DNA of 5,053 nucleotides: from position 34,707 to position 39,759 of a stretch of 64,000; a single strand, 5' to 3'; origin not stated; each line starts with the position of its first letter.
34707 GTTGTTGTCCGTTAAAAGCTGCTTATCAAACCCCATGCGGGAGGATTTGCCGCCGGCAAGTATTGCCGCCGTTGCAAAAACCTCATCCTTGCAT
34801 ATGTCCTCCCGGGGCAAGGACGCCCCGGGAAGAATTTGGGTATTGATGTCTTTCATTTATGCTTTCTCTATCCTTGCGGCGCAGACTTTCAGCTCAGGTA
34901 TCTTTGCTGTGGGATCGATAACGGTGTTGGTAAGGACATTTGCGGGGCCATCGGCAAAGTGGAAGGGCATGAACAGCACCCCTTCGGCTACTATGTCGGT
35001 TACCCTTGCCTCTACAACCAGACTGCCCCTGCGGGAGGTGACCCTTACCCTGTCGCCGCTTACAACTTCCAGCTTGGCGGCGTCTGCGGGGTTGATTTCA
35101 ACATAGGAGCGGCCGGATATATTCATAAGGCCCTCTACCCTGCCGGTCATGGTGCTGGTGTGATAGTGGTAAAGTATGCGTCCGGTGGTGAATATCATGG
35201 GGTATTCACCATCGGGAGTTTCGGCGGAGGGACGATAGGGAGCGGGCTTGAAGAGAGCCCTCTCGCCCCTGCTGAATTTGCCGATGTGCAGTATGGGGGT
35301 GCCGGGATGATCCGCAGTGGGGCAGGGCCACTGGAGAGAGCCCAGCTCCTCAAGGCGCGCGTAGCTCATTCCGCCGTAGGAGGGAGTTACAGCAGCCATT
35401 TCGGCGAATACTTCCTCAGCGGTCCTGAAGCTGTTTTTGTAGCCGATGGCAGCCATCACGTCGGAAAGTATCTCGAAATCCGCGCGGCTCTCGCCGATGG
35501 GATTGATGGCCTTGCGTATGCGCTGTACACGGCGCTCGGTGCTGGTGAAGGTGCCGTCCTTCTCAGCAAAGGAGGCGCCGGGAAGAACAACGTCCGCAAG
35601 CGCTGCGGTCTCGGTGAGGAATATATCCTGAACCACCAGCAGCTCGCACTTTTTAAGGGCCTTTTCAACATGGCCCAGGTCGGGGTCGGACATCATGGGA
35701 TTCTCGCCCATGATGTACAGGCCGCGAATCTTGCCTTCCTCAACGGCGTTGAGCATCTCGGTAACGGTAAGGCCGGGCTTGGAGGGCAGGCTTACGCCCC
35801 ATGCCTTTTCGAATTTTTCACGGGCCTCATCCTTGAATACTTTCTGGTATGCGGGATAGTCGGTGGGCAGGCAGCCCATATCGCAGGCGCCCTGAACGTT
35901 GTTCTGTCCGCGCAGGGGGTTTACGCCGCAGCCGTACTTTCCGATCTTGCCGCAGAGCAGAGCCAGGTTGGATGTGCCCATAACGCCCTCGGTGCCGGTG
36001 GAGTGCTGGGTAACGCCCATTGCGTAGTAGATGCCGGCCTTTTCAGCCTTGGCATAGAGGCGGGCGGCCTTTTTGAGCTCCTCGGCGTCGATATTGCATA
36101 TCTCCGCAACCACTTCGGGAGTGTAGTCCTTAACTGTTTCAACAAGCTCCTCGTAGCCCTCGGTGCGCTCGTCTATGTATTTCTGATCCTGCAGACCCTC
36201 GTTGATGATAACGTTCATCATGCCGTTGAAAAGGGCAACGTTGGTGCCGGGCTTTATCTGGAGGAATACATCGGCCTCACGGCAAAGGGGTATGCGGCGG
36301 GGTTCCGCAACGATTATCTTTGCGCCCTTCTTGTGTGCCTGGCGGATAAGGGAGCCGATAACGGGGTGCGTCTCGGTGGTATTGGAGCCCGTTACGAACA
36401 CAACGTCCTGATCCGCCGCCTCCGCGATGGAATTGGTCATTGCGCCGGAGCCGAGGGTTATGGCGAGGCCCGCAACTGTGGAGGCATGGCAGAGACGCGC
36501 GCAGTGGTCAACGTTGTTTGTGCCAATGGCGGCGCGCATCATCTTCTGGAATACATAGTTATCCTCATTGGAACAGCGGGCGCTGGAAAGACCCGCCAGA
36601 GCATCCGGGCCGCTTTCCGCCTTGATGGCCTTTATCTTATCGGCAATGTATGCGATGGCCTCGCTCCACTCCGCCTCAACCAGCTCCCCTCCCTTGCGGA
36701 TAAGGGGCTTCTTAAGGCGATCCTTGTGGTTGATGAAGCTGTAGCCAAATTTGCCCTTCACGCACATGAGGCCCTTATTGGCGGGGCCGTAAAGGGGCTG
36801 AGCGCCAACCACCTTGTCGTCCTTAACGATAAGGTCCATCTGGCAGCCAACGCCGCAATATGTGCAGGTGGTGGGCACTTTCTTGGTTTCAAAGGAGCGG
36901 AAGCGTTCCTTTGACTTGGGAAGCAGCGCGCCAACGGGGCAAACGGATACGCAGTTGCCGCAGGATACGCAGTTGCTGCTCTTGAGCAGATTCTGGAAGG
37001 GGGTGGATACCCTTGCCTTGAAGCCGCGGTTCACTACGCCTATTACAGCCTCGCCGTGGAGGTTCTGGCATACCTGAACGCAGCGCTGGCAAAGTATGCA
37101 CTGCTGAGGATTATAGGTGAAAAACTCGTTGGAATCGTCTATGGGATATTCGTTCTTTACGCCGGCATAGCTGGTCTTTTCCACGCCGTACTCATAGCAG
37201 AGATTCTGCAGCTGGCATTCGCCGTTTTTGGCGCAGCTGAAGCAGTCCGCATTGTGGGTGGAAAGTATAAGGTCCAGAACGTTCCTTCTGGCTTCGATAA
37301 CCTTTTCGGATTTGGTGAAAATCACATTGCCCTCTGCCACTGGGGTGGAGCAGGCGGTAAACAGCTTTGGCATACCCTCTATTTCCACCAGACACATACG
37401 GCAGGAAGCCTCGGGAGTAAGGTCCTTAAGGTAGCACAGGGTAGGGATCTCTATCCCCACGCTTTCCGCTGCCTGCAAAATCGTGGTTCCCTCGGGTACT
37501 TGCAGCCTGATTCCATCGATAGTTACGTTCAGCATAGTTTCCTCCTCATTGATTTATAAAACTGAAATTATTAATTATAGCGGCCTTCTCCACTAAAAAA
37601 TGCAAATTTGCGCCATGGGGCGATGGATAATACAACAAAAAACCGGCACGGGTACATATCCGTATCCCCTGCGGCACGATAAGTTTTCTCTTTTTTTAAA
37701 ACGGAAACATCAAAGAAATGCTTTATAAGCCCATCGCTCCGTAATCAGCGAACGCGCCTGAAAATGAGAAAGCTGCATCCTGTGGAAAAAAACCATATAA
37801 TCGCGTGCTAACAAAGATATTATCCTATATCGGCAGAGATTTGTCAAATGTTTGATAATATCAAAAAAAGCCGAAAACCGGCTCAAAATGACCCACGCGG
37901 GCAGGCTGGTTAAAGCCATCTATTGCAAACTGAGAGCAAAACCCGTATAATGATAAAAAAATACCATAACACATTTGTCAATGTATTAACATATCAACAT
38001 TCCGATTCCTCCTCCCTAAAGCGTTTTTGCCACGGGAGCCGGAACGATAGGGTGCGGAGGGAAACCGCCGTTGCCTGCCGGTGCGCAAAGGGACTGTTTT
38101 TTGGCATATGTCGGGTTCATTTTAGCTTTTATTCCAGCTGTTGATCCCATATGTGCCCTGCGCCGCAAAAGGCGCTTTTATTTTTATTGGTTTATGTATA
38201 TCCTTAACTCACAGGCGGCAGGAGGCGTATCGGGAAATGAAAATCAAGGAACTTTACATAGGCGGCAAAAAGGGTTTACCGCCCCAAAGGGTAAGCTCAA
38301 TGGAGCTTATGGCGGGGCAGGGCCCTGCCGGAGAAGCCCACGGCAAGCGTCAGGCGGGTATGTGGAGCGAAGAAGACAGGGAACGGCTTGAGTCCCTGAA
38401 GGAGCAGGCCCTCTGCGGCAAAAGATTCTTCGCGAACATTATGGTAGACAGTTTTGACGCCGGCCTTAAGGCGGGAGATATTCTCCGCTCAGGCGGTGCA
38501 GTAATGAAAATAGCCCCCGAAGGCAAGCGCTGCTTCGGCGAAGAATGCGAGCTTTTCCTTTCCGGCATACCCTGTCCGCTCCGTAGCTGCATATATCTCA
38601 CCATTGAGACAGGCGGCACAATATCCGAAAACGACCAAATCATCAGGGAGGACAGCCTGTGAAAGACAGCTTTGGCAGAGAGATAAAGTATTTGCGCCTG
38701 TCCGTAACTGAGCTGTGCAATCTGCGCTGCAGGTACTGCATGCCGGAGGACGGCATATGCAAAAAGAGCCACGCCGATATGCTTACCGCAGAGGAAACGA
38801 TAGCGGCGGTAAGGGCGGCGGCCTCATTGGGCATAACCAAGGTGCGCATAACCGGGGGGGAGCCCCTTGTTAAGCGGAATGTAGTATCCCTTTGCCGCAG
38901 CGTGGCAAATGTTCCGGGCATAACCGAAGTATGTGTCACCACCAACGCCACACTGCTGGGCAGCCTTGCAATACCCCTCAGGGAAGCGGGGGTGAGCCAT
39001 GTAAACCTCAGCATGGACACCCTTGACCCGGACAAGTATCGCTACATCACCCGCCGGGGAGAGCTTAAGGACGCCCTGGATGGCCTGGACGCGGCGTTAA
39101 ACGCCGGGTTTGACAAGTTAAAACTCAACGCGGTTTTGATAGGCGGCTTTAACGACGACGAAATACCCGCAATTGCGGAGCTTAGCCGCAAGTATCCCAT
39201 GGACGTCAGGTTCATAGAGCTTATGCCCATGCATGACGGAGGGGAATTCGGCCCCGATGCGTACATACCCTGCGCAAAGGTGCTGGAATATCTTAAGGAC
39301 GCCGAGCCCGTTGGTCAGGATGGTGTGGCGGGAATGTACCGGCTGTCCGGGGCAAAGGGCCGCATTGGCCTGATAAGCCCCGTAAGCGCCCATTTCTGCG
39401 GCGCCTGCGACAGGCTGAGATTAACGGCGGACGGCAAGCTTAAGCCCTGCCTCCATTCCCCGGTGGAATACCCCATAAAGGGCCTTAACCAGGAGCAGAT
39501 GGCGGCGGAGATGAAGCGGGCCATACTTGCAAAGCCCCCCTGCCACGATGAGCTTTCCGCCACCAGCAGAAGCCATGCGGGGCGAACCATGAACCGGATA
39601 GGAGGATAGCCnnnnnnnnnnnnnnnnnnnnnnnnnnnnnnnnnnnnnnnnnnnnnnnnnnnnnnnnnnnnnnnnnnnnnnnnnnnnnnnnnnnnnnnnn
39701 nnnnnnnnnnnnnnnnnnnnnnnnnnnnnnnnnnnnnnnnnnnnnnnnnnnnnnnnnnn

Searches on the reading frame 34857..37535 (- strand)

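Call 29: search_protein_families(library=pfam, proteins=[window:34857-37535:-], max_evalue=0.00001)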
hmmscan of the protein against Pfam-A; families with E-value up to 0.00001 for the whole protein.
window:34857-37535:- (892 aa): 10 families
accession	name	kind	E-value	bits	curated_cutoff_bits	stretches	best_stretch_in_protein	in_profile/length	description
PF00384.28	Molybdopterin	-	3.3e-85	286.7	24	1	273-694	1-351/353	Molybdopterin oxidoreductase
PF01568.27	Molydop_binding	-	8e-35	119.7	26.8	1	781-886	2-110/110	Molydopterin dinucleotide binding domain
PF13510.11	Fer2_4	-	3.8e-20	72.2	22.8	1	1-76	3-81/82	2Fe-2S iron-sulfur cluster binding domain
PF10588.14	NADH-G_4Fe-4S_3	-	4.4e-17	61.8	27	1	83-120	1-38/40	NADH-ubiquinone oxidoreductase-G iron-sulfur binding region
PF04879.21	Molybdop_Fe4S4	-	2.4e-16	59.9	22.7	1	218-270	2-55/55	Molybdopterin oxidoreductase Fe4S4 domain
PF22117.2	Fer4_Nqo3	-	4.3e-11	43.3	27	1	144-204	9-66/67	NADH-quinone oxidoreductase subunit 3, ferredoxin-like domain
PF00037.32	Fer4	-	9.4e-10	38.3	21.1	1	187-204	6-23/24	4Fe-4S binding domain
PF14697.11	Fer4_21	-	2.7e-07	31.1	35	1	143-202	5-55/59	4Fe-4S dicluster domain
PF13187.11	Fer4_9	-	1.5e-06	28.6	27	0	188-229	1-42/52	4Fe-4S dicluster domain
PF12838.12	Fer4_7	-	2.2e-06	28.5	27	0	188-232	1-45/52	4Fe-4S dicluster domain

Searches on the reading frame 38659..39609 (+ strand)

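Call 82: search_protein_families(library=pfam, proteins=[window:38659-39609:+], max_evalue=0.00001)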
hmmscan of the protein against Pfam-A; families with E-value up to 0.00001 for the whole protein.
window:38659-39609:+ (316 aa): 2 families
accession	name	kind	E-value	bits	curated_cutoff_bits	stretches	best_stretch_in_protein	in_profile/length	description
PF04055.27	Radical_SAM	-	4.1e-31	108.8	29.5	1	15-175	2-165/166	Radical SAM superfamily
PF06463.18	Mob_synth_C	-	5.5e-25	88.2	37.4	1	181-293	1-123/128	Molybdenum Cofactor Synthesis C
